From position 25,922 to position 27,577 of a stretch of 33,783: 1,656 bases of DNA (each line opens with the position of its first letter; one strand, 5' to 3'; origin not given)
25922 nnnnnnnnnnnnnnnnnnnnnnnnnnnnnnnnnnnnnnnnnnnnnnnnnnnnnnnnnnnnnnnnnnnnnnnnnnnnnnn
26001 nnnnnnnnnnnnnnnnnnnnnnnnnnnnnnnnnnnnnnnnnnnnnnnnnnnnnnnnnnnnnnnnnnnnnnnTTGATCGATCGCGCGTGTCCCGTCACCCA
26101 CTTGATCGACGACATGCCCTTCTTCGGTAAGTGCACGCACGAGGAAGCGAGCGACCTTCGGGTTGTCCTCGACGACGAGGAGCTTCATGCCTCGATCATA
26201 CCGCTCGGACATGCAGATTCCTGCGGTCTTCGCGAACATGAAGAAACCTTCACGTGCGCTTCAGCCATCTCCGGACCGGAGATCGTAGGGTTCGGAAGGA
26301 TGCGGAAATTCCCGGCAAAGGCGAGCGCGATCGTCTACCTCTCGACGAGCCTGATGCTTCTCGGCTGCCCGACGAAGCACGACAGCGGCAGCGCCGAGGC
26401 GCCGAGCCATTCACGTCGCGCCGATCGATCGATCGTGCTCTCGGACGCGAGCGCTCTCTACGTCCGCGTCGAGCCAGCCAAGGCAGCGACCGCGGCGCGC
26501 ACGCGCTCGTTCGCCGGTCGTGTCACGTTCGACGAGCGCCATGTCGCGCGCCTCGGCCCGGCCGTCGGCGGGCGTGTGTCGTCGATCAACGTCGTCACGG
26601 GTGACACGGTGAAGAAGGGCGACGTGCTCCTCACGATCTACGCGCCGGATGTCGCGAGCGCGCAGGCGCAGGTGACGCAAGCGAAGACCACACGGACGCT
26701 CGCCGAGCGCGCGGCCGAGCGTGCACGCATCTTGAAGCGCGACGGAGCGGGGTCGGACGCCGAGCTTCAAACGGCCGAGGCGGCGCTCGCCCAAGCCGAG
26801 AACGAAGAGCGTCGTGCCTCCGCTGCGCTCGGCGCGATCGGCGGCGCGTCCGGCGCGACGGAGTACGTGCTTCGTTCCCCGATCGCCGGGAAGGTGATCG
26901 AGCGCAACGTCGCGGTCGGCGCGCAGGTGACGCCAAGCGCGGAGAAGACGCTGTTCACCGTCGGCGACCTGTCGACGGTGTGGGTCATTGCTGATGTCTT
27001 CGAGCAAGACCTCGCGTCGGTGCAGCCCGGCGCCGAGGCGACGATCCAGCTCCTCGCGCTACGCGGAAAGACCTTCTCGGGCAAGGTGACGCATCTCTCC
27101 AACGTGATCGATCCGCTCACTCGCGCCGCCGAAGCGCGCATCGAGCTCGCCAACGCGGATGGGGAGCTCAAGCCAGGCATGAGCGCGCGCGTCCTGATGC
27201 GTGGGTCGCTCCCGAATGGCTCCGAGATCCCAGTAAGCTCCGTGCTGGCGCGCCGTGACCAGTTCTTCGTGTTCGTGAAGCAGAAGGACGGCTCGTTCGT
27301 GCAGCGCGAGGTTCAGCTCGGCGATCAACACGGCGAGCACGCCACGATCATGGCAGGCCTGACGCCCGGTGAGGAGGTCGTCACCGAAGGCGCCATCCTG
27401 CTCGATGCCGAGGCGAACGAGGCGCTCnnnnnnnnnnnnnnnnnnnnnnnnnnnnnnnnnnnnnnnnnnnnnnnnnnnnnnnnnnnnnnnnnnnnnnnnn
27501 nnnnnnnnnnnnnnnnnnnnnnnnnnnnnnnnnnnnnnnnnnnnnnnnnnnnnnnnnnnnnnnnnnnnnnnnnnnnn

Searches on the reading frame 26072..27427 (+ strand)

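Call 13: search_protein_families(library=pfam, proteins=[window:26072-27427:+], max_evalue=0.001)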
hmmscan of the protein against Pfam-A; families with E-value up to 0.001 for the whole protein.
window:26072-27427:+ (452 aa): 5 families
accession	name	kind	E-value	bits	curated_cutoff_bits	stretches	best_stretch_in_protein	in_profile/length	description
PF16576.10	HlyD_D23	-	9.5e-49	166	30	1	146-372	7-214/214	Barrel-sandwich domain of CusB or HlyD membrane-fusion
PF13437.12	HlyD_3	-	4.1e-21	76.1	22.2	2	266-369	1-106/106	HlyD family secretion protein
PF13533.13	Biotin_lipoyl_2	-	7.7e-09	35.6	29.8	1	163-189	5-31/32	Biotin-lipoyl like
PF07831.19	PYNP_C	-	6.6e-05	22.9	27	1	173-209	37-73/75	Pyrimidine nucleoside phosphorylase C-terminal domain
PF00529.27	CusB_dom_1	-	0.00026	21.6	26.5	0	405-438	56-89/89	Cation efflux system protein CusB domain 1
